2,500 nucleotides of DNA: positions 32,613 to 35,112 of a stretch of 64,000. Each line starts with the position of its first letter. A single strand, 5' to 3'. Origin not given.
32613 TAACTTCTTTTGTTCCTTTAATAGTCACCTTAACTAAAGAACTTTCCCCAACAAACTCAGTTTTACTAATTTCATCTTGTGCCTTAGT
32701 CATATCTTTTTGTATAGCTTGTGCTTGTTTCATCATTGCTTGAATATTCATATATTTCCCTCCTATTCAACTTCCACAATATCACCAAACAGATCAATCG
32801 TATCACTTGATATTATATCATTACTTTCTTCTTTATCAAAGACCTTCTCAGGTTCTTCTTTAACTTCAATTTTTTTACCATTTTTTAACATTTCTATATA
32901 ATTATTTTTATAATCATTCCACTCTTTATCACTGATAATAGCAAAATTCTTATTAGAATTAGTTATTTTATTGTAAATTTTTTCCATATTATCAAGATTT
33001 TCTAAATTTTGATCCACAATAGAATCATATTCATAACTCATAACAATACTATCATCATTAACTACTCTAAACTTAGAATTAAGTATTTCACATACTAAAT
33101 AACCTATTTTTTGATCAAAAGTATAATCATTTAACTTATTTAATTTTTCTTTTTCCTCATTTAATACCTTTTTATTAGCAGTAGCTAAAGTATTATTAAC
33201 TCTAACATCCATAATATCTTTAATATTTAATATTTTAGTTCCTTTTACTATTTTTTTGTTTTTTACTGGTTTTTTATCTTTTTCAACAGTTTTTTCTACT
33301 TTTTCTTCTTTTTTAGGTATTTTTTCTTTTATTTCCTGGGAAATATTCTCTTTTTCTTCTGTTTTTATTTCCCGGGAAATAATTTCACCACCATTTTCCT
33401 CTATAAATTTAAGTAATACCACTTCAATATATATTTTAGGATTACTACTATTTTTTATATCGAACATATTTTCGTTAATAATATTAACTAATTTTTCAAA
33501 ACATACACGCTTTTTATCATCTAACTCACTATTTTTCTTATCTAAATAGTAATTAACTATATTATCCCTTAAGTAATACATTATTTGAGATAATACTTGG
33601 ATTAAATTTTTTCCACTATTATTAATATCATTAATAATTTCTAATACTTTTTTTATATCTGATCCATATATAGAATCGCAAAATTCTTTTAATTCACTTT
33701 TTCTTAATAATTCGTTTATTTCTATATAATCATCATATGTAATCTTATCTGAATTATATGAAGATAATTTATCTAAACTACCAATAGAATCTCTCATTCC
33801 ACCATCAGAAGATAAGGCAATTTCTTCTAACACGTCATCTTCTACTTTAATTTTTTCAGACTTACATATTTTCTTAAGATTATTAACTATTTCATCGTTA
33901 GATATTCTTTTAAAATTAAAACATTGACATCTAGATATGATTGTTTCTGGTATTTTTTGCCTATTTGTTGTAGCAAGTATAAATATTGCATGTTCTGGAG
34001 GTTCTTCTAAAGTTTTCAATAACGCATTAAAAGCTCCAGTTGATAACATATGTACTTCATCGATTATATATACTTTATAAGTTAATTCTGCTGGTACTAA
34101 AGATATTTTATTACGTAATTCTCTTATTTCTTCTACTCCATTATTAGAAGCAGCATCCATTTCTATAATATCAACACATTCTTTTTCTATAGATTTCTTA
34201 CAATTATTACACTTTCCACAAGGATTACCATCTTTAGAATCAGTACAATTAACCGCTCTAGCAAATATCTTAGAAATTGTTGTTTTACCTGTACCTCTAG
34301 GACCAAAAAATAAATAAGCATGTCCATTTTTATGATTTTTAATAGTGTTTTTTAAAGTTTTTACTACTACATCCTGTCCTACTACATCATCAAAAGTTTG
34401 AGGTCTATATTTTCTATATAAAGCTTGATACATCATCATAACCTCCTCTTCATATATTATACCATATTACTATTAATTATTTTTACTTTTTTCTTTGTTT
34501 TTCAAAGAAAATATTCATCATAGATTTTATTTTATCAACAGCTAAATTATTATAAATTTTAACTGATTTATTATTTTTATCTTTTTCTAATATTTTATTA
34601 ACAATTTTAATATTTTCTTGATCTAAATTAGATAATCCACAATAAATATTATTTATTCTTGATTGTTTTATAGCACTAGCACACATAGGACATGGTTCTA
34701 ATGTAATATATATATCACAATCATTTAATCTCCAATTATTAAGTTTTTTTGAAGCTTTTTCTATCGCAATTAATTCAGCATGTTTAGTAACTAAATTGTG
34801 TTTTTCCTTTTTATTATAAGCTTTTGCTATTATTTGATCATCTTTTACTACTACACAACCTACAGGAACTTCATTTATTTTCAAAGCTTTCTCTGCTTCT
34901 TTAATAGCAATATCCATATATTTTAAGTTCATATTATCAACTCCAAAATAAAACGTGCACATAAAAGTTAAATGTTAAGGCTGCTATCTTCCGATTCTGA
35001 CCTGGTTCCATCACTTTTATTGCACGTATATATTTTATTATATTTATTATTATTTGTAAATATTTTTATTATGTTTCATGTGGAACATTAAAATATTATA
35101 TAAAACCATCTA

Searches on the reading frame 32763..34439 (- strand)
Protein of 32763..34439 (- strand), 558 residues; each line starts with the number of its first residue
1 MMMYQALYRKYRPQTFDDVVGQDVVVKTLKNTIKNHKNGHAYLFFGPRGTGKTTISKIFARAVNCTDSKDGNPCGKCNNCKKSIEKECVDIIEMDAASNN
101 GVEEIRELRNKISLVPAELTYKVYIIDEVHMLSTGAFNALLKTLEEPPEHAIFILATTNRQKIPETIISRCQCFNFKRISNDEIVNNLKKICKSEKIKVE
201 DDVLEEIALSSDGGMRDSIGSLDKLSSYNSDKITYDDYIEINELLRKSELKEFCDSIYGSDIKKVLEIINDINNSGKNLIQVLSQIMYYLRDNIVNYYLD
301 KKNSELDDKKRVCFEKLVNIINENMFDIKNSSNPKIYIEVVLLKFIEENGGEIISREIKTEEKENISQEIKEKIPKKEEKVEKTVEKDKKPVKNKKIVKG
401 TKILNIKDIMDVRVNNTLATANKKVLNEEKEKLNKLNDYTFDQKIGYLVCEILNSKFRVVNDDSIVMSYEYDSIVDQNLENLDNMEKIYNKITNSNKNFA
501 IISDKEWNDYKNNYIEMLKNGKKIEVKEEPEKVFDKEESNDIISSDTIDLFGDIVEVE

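Call 7: search_protein_families(library=ncbifam, proteins=[window:32763-34439:-], max_evalue=0.00001)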
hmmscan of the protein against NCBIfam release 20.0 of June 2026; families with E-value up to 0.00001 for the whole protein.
window:32763-34439:- (558 aa): 77 families (the best 25 are shown)
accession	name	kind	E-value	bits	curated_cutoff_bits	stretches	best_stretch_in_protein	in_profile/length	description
NF004046.1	PRK05563.1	equivalog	1.4e-152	509.5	400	1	3-557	1-567/567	DNA polymerase III subunit gamma/tau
TIGR02397.1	dnaX_nterm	equivalog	1.7e-128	428.8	250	1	4-345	1-354/355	DNA polymerase III subunit gamma/tau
NF011512.0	PRK14950.1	equivalog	2.9e-112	376.8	593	1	2-294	1-294/585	DNA polymerase III subunits gamma and tau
NF004549.0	PRK05896.1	equivalog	8.3e-109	365.1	578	1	2-531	1-527/642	DNA polymerase III subunits gamma and tau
NF011526.0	PRK14965.1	equivalog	2.3e-108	363.5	670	1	2-396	1-415/578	DNA polymerase III subunits gamma and tau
NF011514.0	PRK14953.1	equivalog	3.6e-108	362.6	536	1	2-435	1-444/488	DNA polymerase III subunits gamma and tau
NF011510.0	PRK14948.1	equivalog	1.2e-107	361.3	593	1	2-522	3-535/640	DNA polymerase III subunit gamma/tau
NF011523.0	PRK14962.1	equivalog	5e-101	338.8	576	1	5-519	2-466/474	DNA polymerase III subunits gamma and tau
NF004962.0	PRK06305.1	equivalog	4e-99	332.9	559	1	1-415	1-419/465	DNA polymerase III subunits gamma and tau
NF011531.0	PRK14971.1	equivalog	3.5e-98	330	685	1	8-519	8-514/614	DNA polymerase III subunit gamma/tau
NF005942.0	PRK07994.1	equivalog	6.9e-98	329.3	613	1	2-357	1-367/655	DNA polymerase III subunit gamma/tau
NF006585.0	PRK09111.1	equivalog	5.4e-95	319.3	604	1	3-290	26-318/616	DNA polymerase III subunit gamma/tau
NF005173.0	PRK06647.1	equivalog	5.6e-94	316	623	1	3-520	2-529/568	DNA polymerase III subunits gamma and tau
NF006280.0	PRK08451.1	equivalog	8.6e-94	315.2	572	1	5-524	2-472/535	DNA polymerase III subunit gamma/tau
NF011524.0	PRK14963.1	equivalog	2e-87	294.8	601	1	6-229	3-225/647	DNA polymerase III subunits gamma and tau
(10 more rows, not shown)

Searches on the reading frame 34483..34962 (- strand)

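Call 7: search_protein_families(library=ncbifam, proteins=[window:34483-34962:-], max_evalue=0.00001)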
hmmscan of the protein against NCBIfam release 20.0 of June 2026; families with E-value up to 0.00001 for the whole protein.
window:34483-34962:- (159 aa): 4 families
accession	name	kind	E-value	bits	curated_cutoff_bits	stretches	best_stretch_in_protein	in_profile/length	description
NF008113.2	PRK10860.1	equivalog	3.8e-30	104.9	150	1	14-158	9-153/165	tRNA adenosine(34) deaminase TadA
TIGR00326.1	eubact_ribD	equivalog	5.4e-13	48.9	156.35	1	16-110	1-94/343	bifunctional diaminohydroxyphosphoribosylaminopyrimidine deaminase/5-amino-6-(5-phosphoribosylamino)uracil reductase RibD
TIGR02571.1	ComEB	equivalog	1.3e-07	31.7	219.45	0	37-126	30-129/151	ComE operon protein 2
NF008052.0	PRK10786.1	equivalog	2e-06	26.8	500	1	15-99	6-89/367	bifunctional diaminohydroxyphosphoribosylaminopyrimidine deaminase/5-amino-6-(5-phosphoribosylamino)uracil reductase RibD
